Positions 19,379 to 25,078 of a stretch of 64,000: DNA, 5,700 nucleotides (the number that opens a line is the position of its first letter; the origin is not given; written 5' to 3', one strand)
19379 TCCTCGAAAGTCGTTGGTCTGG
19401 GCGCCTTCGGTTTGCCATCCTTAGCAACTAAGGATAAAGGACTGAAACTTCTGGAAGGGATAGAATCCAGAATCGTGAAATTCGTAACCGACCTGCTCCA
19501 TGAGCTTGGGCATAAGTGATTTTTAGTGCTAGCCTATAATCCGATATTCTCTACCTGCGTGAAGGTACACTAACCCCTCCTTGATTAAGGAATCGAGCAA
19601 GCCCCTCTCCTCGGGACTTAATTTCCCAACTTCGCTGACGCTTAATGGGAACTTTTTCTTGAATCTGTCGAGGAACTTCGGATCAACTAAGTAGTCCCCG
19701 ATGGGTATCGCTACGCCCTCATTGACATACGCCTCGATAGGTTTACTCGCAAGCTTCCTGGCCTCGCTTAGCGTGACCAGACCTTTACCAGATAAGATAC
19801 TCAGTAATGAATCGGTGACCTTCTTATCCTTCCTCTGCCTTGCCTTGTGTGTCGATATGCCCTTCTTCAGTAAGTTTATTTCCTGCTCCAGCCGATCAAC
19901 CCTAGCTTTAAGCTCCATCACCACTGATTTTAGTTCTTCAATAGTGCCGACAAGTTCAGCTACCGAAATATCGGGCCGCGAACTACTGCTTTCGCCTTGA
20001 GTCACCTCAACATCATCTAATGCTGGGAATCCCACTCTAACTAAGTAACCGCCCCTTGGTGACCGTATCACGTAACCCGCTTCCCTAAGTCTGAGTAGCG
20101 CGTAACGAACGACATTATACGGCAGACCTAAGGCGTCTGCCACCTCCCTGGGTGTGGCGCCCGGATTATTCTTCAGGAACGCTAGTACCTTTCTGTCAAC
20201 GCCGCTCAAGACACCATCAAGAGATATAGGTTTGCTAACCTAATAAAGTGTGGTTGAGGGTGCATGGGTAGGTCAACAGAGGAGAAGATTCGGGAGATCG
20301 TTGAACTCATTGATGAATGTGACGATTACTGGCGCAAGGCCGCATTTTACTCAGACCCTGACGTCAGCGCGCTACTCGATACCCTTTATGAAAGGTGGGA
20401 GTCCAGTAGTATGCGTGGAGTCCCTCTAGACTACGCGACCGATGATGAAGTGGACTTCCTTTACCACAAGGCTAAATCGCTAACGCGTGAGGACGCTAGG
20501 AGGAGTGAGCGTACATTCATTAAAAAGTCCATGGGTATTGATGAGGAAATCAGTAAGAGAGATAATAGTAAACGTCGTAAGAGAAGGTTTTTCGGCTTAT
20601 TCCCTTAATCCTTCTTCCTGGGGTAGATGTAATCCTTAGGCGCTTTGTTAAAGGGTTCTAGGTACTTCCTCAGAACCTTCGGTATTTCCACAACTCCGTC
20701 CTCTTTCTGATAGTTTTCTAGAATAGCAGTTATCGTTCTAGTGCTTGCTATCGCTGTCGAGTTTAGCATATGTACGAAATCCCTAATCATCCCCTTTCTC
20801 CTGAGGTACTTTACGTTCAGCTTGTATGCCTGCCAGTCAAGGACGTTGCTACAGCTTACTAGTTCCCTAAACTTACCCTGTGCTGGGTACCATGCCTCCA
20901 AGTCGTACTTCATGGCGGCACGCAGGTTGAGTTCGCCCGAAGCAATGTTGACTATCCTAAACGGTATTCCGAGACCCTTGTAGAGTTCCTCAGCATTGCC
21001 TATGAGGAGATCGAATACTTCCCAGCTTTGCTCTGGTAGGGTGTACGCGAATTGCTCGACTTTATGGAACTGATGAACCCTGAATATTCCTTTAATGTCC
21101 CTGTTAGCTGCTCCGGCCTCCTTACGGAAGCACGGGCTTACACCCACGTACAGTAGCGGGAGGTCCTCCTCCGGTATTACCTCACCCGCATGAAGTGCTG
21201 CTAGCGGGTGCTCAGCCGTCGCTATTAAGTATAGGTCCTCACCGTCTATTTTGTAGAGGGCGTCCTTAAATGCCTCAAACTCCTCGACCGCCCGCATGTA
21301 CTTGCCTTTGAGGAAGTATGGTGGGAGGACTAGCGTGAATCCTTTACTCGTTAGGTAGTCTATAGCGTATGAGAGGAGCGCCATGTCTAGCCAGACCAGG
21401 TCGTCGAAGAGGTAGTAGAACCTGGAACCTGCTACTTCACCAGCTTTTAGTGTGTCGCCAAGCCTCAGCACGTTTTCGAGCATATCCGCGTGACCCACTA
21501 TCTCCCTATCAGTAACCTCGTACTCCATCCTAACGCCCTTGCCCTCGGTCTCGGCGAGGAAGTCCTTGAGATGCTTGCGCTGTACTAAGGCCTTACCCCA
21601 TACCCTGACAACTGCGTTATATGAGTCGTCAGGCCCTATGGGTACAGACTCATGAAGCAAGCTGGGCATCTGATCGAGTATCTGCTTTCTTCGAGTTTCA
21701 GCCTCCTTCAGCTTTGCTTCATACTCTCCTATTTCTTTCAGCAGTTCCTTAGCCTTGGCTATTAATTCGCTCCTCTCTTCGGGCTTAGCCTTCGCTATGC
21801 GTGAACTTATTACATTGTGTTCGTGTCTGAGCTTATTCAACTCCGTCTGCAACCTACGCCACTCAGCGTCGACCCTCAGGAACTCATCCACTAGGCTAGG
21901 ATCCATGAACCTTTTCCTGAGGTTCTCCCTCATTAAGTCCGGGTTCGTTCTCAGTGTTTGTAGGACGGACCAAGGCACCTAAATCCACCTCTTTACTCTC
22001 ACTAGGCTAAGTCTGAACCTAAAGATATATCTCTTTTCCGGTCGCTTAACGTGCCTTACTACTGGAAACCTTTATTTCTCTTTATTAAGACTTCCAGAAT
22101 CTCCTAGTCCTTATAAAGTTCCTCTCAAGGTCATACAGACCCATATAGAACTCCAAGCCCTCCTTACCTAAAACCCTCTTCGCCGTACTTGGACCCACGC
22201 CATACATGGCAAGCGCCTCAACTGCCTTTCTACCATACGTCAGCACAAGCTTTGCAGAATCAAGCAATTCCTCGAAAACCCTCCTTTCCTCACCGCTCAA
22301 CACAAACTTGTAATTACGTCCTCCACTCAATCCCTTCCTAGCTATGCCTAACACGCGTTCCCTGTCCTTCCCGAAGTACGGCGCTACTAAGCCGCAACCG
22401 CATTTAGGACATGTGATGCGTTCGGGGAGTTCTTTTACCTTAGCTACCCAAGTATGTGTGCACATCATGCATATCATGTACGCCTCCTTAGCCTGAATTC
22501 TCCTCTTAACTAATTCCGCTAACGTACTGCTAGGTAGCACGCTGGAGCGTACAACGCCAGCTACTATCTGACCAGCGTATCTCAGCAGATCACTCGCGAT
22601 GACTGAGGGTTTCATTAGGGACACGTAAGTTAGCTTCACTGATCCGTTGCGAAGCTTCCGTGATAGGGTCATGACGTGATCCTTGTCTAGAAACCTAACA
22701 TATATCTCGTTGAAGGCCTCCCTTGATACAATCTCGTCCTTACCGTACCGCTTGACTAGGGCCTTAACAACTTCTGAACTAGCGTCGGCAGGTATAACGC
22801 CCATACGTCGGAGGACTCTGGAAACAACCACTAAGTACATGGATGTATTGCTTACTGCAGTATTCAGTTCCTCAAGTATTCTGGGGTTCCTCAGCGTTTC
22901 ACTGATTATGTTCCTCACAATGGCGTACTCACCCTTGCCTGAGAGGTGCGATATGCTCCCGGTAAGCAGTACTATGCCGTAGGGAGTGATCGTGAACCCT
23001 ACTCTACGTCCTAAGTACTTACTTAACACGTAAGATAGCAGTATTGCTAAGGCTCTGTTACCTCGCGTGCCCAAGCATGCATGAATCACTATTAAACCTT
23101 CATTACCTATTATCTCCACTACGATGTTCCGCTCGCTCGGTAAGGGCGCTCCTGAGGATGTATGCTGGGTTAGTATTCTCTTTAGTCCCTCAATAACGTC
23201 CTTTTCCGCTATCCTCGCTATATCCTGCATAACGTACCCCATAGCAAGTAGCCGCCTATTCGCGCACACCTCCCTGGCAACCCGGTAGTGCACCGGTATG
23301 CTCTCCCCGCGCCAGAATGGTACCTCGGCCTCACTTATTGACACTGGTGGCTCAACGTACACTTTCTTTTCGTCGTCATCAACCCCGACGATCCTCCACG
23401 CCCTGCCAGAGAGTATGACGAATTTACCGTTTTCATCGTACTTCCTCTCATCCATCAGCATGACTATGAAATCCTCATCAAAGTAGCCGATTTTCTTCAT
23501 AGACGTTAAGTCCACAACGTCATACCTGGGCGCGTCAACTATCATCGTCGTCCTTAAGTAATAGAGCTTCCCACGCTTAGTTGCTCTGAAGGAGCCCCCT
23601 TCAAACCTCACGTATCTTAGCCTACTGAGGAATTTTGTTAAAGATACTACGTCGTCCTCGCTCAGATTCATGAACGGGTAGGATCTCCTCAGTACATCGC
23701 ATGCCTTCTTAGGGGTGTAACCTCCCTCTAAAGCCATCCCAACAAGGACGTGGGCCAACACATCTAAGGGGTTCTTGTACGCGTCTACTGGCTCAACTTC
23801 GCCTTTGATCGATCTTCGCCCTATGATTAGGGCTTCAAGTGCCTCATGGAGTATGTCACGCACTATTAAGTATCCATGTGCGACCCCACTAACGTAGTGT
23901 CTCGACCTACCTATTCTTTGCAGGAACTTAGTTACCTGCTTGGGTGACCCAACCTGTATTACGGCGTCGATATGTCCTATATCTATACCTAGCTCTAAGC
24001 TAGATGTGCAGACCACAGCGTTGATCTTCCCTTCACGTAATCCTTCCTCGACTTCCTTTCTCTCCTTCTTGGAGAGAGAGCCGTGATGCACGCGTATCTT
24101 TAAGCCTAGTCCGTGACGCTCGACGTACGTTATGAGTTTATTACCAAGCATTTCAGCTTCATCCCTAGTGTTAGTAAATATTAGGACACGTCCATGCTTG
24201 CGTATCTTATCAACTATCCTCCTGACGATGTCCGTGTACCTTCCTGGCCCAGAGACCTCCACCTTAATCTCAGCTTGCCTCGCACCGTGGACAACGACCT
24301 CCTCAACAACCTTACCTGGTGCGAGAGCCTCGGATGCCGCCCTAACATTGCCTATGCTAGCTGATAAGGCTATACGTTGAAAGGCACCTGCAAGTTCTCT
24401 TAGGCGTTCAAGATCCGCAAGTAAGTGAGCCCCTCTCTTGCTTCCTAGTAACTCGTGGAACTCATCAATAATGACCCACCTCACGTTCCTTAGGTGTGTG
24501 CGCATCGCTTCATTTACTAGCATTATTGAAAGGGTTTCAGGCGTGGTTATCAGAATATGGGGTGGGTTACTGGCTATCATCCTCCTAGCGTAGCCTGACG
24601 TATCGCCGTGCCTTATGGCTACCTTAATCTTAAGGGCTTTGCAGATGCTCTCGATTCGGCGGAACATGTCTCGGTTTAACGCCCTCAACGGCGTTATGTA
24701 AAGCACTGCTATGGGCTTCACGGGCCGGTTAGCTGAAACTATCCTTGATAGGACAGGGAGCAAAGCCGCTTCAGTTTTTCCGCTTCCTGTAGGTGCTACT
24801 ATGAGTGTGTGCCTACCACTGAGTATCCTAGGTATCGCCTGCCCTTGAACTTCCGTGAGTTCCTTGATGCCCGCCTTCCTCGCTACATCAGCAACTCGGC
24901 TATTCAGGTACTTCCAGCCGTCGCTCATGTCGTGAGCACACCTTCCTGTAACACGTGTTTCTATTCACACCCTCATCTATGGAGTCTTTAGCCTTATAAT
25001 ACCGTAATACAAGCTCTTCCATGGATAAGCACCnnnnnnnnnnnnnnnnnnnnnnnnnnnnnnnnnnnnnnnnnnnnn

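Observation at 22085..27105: Polytopic-membrane HerA/FtsK-like ATPase divergently paired with an Lhr-type helicase: candidate membrane DNA-translocation module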

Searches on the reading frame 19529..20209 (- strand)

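Call 3: search_protein_families(library=pfam, proteins=[window:19529-20209:-], max_evalue=0.1)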
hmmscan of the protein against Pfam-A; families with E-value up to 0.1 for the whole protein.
window:19529-20209:- (226 aa): 27 families (the best 25 are shown)
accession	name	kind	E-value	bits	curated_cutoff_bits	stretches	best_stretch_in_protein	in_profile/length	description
PF13412.12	HTH_24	-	7.6e-11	41.9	21.9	1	3-47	3-47/48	Winged helix-turn-helix DNA-binding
PF12802.13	MarR_2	-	5.5e-08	33.3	27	1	8-51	10-56/61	MarR family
PF01978.25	TrmB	-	1.9e-06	28.1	25.6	1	5-53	10-58/68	Sugar-specific transcriptional regulator TrmB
PF04703.18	FaeA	-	2.2e-05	25.1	20.7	1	7-52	4-50/62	FaeA-like protein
PF09339.16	HTH_IclR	-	4.7e-05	23.5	22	1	8-47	8-48/52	IclR helix-turn-helix domain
PF00392.27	GntR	-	0.00022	21.3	27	1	21-57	28-64/64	Bacterial regulatory proteins, gntR family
PF04102.17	SlyX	-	0.00049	21.1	30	1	83-129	12-58/67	SlyX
PF13338.12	AbiEi_4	-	0.00063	20.2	25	1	18-56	14-47/49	Transcriptional regulator, AbiEi antitoxin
PF13404.12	HTH_AsnC-type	-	0.0011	19.2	27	1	3-40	3-40/42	AsnC-type helix-turn-helix domain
PF01166.23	TSC22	-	0.002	18.7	30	1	89-125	15-51/57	TSC-22/dip/bun family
PF06005.17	ZapB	-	0.0035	18.2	31.5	1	83-133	13-63/71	Cell division protein ZapB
PF12840.13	HTH_20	-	0.0052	17.2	27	1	6-45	7-46/51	Helix-turn-helix domain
PF08279.18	HTH_11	-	0.019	15.3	25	1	6-55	3-54/55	HTH domain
PF08954.16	Trimer_CC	-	0.019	15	27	1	89-111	27-49/52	Trimerisation motif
PF25051.1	WHD_MCM8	-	0.022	15.2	26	0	82-122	37-77/80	MCM8 winged helix domain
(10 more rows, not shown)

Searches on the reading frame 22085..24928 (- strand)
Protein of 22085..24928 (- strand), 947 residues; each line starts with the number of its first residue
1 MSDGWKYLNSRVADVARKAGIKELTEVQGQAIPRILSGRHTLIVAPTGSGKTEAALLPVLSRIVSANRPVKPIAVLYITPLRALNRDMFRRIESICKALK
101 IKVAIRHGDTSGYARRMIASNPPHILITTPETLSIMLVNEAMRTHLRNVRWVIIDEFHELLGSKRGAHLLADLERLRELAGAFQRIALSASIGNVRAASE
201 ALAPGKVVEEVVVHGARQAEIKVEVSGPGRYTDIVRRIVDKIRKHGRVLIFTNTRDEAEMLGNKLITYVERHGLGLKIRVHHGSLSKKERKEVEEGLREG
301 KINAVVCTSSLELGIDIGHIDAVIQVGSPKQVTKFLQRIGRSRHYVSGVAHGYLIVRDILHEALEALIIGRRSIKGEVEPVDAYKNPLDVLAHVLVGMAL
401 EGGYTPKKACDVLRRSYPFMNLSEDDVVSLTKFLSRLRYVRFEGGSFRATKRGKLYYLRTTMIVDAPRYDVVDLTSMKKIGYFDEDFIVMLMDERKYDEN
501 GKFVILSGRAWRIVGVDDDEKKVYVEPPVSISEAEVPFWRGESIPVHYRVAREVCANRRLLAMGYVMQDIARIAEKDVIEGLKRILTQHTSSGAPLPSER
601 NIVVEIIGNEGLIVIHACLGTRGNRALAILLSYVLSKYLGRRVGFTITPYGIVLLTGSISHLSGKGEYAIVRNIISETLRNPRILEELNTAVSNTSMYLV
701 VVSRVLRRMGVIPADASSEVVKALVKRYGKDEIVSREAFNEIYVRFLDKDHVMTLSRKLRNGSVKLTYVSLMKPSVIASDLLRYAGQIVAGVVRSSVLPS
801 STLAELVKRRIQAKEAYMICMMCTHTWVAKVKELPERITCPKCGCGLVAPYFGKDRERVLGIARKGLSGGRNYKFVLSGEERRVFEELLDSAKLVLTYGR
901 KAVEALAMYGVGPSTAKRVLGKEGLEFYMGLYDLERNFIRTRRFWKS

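Call 3: search_protein_families(library=pfam, proteins=[window:22085-24928:-], max_evalue=0.1)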
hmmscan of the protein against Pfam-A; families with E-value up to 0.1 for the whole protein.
window:22085-24928:- (947 aa): 11 families
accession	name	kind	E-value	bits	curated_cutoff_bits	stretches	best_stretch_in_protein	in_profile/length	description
PF00270.35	DEAD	-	6.7e-39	133.7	26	1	25-194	1-163/167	DEAD/DEAH box helicase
PF00271.37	Helicase_C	-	1.4e-22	80.4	23.5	1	235-342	6-106/110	Helicase conserved C-terminal domain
PF08494.16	DEAD_assoc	-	6.2e-22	78.8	23.5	1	596-778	1-191/191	DEAD/H associated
PF19306.5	WH_Lhr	-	2.4e-13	50.2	27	1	375-526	5-159/168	Large helicase-related protein, winged helix domain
PF04851.21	ResIII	-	9.2e-09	35.8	22.5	1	23-175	3-145/164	Type III restriction enzyme, res subunit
PF13401.12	AAA_22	-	0.00099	19.9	27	1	39-180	6-108/130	AAA domain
PF22590.2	Cas3-like_C_2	-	0.0018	18.9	27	1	245-342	2-101/106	CRISPR-associated nuclease/helicase Cas3, C-terminal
PF00580.27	UvrD-helicase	-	0.032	14.4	23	0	28-102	5-78/271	UvrD/REP helicase N-terminal domain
PF01155.25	HypA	-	0.04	14.4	28.9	0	800-848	53-97/112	Hydrogenase/urease nickel incorporation, metallochaperone, hypA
PF13245.12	AAA_19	-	0.041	14.5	25.1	0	28-160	1-102/134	AAA domain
PF14311.12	DUF4379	-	0.053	14.2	24.5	1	814-843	24-53/56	Probable Treble clef zinc finger domain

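Call 4: search_protein_families(library=ncbifam, proteins=[window:22085-24928:-], max_evalue=0.1)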
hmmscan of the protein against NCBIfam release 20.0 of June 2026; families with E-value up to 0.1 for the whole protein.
window:22085-24928:- (947 aa): 50 families (the best 25 are shown)
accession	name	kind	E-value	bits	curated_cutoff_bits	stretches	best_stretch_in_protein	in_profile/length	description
NF010338.0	PRK13767.1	equivalog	6.3e-127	425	849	1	21-783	31-840/877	ATP-dependent helicase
TIGR04121.1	DEXH_lig_assoc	equivalog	2.5e-119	399.3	850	1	25-698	15-684/804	ligase-associated DNA damage response DEXH box helicase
NF007284.0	PRK09751.1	equivalog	1.4e-68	231.3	1496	1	21-629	27-715/1538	ATP-dependent helicase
TIGR03817.1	DECH_helic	hypoth_equivalog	1e-37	129.8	874.1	1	8-343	21-371/742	helicase/secretion neighborhood putative DEAH-box helicase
NF002654.0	PRK02362.1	equivalog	2.3e-28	99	887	2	9-270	9-268/739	ATP-dependent DNA helicase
NF001308.0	PRK00254.1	equivalog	1.9e-25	89.2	1216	2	9-271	9-264/720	ATP-dependent DNA helicase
NF008394.0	PRK11192.1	equivalog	2.1e-25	89.5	507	1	9-342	11-338/441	ATP-dependent RNA helicase SrmB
NF040935.1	helicase_Hel308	equivalog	1.6e-24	86.1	1200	1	8-269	11-271/704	ATP-dependent DNA helicase Hel308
NF053636.1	DDHlcsCsdAPsy1082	equivalog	4.5e-24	84.9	890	1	12-350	14-343/512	DEAD/DEAH box helicase CsdA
NF053631.1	RNA_helic_CshA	equivalog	8.5e-24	84.2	646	1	8-359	6-346/434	degradosome RNA helicase CshA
NF008744.0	PRK11776.1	equivalog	1.3e-21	76.7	524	1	12-358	15-350/460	ATP-dependent RNA helicase DbpA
NF007882.0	PRK10590.1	equivalog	1.9e-21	76.5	743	1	14-343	14-338/456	ATP-dependent RNA helicase RhlE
NF010337.0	PRK13766.1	equivalog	1.8e-20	72.7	610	2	203-347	328-470/781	Hef nuclease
NF053711.1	RNA_heli_RhlE1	exception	3.7e-19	68.8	750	1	21-348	21-342/434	RNA helicase RhlE1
NF041063.1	DpdF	equivalog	5.5e-17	61.6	550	1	31-342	148-469/813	protein DpdF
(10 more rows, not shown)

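Call 86: search_protein_families(library=padloc, proteins=[window:22085-24928:-], max_evalue=0.001)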
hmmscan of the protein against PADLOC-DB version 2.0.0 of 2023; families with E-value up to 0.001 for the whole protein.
window:22085-24928:- (947 aa): 76 families (the best 25 are shown)
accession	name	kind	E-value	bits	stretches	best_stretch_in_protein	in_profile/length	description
PDLC02503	BrxHI|BrxHII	-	1.8e-102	341.8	1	15-635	16-613/698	BrxHI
PDLC03960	SngC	-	2.3e-97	325.5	1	6-708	7-700/720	-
PDLC02501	BrxHI|BrxHII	-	2.7e-63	212.4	1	17-561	17-552/925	BrxHI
PDLC02897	DpdJ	-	7.6e-62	207.6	1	25-543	101-650/1570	DpdJ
PDLC00036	DruE3|DruE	-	7.9e-28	94.1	2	34-164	103-254/2023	SNF2 family N-terminal domain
PDLC02864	DpdF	-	1.1e-20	72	1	16-342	15-325/610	DpdF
PDLC00035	DruE3|DruE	-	3.7e-20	69.3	2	281-361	1039-1119/1460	SNF2 family N-terminal domain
PDLC03928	PsyrT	-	1.6e-17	61.1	2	240-342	238-332/689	-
PDLC02870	DpdF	-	1.7e-17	61.1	1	20-342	10-317/534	DpdF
PDLC00194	HamB1|HamB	-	1.7e-17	60.6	2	17-196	222-397/995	DEAD-box helicase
PDLC01761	Cas3b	-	1.8e-17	61.3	2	39-119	232-303/705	-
PDLC01252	Cas3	-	2.7e-17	61.2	1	41-345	2-288/324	CAS-I; effector_G3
PDLC00188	HamB1|HamB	-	9.1e-17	58.4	1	21-203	240-420/1037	DEAD-box helicase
PDLC00938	Cas3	-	2.9e-16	57.7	1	41-349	2-323/358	CRISPR-associated helicase Cas3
PDLC00037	DruE3|DruE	-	8.3e-16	54.9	2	281-342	1036-1097/2055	SNF2 family N-terminal domain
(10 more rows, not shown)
